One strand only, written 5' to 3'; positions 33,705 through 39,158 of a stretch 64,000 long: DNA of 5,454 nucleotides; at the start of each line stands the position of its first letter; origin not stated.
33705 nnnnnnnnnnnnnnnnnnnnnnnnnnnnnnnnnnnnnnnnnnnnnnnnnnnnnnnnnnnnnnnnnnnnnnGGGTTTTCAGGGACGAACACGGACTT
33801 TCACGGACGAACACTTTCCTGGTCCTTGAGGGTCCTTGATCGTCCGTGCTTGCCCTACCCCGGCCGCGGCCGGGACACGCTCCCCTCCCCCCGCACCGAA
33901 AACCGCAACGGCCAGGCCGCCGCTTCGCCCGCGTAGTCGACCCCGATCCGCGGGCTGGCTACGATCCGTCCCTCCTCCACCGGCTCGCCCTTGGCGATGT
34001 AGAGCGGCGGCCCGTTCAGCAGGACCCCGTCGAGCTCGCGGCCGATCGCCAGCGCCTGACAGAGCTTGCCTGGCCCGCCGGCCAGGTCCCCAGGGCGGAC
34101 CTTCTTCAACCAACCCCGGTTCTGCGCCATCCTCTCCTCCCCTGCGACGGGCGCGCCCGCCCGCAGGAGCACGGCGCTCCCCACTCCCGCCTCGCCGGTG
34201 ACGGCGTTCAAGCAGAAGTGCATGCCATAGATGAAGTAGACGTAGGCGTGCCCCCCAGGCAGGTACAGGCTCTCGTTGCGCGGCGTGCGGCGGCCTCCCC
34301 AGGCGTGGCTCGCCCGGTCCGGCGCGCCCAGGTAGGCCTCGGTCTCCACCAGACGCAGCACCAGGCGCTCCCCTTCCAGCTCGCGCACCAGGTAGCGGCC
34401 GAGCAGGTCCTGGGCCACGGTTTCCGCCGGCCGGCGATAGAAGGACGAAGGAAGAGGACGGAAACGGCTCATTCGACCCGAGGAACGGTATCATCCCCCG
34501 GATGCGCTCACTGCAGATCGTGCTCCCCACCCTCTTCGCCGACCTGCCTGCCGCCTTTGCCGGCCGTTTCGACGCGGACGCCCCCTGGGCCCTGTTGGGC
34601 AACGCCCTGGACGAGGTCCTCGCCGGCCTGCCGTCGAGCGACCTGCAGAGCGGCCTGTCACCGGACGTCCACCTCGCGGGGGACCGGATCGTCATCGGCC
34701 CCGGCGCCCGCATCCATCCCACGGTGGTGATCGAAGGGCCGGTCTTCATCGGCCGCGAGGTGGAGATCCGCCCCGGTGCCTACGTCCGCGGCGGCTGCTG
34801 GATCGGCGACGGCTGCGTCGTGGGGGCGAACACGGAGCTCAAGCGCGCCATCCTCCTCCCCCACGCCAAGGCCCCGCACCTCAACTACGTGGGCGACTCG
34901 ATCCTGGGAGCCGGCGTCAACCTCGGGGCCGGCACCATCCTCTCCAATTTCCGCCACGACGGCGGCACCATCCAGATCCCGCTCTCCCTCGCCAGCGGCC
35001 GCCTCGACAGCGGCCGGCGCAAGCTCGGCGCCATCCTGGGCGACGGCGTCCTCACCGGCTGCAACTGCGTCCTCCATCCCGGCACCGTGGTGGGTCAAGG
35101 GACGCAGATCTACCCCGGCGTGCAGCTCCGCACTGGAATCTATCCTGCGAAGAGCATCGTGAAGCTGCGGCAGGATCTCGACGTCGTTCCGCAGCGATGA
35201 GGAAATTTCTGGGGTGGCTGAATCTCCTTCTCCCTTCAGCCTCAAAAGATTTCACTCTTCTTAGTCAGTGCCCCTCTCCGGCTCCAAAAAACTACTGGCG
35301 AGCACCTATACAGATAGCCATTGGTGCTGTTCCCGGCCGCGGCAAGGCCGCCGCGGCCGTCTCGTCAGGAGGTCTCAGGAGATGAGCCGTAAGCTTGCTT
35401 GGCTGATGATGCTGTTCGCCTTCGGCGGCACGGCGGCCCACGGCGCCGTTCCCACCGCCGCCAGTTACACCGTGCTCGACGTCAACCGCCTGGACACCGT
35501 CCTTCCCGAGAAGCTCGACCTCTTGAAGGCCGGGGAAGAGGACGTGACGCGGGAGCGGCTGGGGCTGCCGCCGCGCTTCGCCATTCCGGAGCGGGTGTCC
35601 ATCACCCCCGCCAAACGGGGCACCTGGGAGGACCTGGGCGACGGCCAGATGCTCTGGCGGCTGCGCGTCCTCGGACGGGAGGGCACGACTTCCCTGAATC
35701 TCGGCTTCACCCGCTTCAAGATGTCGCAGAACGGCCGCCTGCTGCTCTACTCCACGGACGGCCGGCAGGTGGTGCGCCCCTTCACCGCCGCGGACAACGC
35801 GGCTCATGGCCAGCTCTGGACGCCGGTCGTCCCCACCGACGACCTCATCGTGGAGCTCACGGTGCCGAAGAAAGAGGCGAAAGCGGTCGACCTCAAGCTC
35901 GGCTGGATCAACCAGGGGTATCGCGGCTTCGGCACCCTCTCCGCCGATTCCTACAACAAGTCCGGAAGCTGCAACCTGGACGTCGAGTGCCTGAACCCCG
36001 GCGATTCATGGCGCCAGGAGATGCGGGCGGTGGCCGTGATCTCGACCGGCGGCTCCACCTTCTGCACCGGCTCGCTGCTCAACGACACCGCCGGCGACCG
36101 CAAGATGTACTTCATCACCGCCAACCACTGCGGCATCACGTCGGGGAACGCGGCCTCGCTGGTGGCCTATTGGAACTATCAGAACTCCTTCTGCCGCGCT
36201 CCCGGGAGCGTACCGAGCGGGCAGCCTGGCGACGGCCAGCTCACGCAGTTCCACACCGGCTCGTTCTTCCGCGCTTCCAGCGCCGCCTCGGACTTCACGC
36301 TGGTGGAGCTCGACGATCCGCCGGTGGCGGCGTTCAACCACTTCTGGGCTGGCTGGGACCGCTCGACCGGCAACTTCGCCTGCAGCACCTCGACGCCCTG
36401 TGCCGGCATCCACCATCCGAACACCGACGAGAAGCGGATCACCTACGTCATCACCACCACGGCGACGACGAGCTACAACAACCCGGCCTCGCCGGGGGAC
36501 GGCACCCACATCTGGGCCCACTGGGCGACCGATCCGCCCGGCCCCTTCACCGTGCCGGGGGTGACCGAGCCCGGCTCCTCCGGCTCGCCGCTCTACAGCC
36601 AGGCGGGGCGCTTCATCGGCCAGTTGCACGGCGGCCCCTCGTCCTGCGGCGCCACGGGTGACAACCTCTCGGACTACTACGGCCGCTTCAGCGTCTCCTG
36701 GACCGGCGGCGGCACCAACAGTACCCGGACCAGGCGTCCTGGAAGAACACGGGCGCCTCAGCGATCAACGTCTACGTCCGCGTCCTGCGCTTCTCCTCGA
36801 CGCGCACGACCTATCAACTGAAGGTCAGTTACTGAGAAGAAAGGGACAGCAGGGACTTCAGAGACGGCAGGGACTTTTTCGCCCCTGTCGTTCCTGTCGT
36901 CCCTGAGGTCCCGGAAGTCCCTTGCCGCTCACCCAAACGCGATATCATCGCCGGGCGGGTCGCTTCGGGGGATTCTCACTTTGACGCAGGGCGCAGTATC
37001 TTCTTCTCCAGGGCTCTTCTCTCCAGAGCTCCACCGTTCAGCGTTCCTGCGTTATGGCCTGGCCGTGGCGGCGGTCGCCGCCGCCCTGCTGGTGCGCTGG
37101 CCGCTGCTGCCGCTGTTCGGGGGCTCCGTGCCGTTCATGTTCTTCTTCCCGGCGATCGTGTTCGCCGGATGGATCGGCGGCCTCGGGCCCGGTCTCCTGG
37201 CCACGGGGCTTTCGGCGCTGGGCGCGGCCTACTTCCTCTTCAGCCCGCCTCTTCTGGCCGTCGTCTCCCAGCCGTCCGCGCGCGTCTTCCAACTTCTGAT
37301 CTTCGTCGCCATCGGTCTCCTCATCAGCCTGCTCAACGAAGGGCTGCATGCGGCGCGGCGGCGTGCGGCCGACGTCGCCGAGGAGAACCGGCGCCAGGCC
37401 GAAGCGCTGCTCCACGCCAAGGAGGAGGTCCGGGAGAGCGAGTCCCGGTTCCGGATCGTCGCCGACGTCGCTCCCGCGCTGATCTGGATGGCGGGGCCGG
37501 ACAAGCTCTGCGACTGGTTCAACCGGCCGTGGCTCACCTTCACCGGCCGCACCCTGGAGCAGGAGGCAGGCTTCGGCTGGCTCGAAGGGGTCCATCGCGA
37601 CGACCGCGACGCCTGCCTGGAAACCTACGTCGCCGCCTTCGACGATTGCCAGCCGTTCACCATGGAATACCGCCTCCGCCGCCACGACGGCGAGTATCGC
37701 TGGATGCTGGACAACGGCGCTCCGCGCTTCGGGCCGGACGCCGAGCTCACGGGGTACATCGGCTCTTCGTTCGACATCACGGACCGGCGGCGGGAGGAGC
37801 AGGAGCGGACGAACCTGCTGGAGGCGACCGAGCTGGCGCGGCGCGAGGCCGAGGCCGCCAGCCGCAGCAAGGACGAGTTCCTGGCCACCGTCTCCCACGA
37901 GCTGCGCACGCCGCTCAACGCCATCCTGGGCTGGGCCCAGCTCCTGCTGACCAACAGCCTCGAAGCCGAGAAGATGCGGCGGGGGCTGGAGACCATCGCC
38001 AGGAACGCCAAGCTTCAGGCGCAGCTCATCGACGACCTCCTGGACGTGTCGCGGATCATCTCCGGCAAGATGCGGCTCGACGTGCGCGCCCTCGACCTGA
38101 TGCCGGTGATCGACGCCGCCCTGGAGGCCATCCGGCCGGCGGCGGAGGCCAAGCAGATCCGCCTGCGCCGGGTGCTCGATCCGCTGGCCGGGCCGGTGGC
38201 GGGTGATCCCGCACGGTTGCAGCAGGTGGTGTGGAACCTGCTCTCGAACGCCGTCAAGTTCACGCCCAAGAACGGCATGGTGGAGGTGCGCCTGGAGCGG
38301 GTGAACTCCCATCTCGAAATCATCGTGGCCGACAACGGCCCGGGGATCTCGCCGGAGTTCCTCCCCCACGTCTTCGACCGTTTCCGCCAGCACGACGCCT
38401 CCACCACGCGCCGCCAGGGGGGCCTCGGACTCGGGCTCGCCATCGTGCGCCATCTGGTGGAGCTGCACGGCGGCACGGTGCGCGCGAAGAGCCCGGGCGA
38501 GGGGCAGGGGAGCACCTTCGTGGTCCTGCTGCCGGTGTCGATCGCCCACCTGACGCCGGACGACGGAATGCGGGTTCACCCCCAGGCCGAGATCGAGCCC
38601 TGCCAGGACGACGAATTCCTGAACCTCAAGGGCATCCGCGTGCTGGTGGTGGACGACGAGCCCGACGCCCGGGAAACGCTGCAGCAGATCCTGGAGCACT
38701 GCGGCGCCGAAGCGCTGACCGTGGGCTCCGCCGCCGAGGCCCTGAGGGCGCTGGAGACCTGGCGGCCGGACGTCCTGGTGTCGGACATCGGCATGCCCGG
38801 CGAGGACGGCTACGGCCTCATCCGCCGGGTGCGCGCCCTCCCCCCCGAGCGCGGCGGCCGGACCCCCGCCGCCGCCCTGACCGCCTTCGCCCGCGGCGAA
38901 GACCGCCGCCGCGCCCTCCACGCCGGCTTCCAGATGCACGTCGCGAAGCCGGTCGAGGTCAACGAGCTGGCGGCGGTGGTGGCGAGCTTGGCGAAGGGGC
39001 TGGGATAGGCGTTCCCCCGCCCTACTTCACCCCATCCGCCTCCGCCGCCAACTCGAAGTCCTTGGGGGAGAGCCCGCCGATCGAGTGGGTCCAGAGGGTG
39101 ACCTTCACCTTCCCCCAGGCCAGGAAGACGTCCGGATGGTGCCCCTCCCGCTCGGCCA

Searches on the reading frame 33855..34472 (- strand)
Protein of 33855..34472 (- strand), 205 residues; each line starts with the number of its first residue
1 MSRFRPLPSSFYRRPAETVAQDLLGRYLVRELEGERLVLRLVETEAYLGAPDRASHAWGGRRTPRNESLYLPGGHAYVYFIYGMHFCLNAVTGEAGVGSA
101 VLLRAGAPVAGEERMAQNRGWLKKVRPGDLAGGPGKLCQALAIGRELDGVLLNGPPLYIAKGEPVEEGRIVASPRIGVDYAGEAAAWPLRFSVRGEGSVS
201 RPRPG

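Call 75: search_protein_families(library=pfam, proteins=[window:33855-34472:-], max_evalue=0.0001)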
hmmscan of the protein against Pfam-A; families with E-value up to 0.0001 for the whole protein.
window:33855-34472:- (205 aa): 1 family
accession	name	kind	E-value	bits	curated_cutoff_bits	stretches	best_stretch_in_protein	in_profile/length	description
PF02245.21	Pur_DNA_glyco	-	2.1e-62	210.1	27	1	10-196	1-180/181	Methylpurine-DNA glycosylase (MPG)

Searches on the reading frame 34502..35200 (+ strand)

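Call 75: search_protein_families(library=pfam, proteins=[window:34502-35200:+], max_evalue=0.0001)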
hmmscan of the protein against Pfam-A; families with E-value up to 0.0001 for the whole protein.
window:34502-35200:+ (232 aa): 2 families
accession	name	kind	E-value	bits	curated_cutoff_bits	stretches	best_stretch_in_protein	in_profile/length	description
PF00132.30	Hexapep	-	1.3e-20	72.6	27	3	81-114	2-35/36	Bacterial transferase hexapeptide (six repeats)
PF25084.1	LbH_EIF2B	-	3e-10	40.5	54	1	70-148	11-88/105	EIF2B subunit epsilon LbH domain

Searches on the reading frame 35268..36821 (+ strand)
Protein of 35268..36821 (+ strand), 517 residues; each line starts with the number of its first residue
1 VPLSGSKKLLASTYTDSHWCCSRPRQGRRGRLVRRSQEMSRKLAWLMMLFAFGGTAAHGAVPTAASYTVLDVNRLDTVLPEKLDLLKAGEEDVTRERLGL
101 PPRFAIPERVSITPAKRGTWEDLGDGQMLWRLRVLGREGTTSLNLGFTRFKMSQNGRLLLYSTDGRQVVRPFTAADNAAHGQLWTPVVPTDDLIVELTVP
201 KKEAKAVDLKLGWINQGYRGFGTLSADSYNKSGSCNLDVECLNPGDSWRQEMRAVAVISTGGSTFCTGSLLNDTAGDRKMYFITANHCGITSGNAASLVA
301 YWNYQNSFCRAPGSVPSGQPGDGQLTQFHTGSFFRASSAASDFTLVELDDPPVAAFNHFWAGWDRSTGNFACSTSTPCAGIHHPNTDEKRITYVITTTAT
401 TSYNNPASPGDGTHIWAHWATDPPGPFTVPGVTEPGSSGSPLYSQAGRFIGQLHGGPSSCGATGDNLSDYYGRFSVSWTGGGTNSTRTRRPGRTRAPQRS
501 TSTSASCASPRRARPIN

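Call 75: search_protein_families(library=pfam, proteins=[window:35268-36821:+], max_evalue=0.0001)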
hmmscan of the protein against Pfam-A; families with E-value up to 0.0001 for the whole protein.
window:35268-36821:+ (517 aa): 1 family
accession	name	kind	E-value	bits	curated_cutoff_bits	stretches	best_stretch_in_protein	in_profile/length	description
PF13365.12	Trypsin_2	-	4.1e-05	24.8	27.6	1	266-451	1-143/144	Trypsin-like peptidase domain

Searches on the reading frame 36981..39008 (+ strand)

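Call 75: search_protein_families(library=pfam, proteins=[window:36981-39008:+], max_evalue=0.0001)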
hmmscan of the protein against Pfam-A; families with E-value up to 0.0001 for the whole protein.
window:36981-39008:+ (675 aa): 5 families
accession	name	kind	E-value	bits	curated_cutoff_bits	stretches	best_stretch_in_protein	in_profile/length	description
PF02518.31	HATPase_c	-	6.8e-33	113.9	26.4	1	408-519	1-109/111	Histidine kinase-, DNA gyrase B-, and HSP90-like ATPase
PF00072.30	Response_reg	-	1.6e-21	77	30.2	1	554-667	1-110/111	Response regulator receiver domain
PF00512.31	HisKA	-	9.4e-18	64.5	26.9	1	297-361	2-65/66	His Kinase A (phospho-acceptor) domain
PF13493.11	DUF4118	-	1.7e-16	60.3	28.4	1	25-130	1-105/107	Domain of unknown function (DUF4118)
PF08447.18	PAS_3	-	2.6e-13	50.5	25.6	1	181-261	5-87/89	PAS fold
